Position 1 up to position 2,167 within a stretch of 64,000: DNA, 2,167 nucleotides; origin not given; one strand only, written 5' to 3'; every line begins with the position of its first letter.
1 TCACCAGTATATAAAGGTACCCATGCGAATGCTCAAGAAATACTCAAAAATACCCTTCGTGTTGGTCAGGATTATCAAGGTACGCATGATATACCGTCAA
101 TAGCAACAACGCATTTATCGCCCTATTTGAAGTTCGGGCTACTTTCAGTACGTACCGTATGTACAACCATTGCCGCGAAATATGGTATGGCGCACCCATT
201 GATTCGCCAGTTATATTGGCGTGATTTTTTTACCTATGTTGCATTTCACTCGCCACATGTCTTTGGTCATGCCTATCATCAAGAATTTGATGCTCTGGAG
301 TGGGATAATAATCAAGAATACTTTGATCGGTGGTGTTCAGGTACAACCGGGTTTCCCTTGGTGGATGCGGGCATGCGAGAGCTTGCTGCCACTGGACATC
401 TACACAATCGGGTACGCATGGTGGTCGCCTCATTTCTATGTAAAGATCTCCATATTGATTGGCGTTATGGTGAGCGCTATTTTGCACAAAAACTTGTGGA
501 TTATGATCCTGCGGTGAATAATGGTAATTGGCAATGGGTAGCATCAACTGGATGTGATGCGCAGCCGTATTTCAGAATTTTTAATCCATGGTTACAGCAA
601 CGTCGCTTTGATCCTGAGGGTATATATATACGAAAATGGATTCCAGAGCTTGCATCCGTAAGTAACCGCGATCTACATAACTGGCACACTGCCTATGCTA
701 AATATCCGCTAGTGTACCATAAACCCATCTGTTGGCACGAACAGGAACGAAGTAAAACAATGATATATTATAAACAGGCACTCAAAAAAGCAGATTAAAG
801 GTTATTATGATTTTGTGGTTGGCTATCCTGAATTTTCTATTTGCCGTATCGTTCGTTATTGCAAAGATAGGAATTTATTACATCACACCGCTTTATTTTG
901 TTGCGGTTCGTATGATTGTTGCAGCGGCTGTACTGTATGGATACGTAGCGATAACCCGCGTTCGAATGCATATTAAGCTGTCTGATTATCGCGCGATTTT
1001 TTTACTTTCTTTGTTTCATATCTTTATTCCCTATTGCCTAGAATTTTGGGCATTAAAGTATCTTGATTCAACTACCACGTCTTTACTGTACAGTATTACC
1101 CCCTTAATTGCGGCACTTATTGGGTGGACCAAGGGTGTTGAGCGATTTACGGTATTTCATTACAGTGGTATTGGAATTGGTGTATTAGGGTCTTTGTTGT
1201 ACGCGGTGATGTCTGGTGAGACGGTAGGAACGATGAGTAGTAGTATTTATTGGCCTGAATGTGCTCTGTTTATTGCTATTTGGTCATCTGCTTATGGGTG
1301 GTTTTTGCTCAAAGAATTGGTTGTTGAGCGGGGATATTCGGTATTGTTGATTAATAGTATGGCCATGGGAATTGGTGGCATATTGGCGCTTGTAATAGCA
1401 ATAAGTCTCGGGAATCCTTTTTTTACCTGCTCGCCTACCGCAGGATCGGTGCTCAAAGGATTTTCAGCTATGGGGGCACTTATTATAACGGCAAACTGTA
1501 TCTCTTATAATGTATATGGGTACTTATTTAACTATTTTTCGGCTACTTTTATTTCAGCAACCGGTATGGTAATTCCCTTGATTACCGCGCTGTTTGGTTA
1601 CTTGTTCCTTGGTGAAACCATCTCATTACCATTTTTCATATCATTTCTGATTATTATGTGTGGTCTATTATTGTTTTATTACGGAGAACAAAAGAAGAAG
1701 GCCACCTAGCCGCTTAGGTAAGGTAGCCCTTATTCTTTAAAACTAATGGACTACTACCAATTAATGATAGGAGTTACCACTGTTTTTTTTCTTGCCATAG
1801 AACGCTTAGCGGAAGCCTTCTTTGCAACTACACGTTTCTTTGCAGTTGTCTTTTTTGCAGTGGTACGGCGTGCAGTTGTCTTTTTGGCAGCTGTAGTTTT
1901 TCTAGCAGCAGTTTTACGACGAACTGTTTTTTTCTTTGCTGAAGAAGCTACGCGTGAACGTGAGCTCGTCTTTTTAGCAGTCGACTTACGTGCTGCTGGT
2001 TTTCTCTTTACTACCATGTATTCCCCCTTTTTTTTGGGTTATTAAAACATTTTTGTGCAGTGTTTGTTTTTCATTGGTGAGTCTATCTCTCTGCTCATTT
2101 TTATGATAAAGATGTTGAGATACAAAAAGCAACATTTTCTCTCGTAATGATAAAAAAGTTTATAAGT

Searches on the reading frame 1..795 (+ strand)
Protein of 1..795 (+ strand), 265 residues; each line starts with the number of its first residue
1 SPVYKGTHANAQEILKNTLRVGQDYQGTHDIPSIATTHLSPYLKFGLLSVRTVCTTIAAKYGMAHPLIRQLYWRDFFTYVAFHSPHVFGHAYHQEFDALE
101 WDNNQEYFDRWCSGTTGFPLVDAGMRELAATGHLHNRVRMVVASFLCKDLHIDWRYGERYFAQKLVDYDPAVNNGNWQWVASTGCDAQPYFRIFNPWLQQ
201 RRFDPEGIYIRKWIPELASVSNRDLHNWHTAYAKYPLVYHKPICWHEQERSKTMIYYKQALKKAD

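Call 80: search_protein_families(library=pfam, proteins=[window:1-795:+], max_evalue=0.001)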
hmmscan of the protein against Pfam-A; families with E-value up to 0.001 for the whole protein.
window:1-795:+ (265 aa): 1 family
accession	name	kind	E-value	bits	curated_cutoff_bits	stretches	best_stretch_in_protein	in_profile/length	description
PF03441.19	FAD_binding_7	-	3.8e-76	255.5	27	1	68-258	2-202/203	FAD binding domain of DNA photolyase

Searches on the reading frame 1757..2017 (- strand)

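Call 80: search_protein_families(library=pfam, proteins=[window:1757-2017:-], max_evalue=0.001)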
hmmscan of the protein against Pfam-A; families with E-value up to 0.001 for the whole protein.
window:1757-2017:- (87 aa): 1 family
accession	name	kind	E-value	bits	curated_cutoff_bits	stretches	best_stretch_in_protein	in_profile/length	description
PF07382.16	HC2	-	1.4e-07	32.2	40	1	2-79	54-131/194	Histone H1-like nucleoprotein HC2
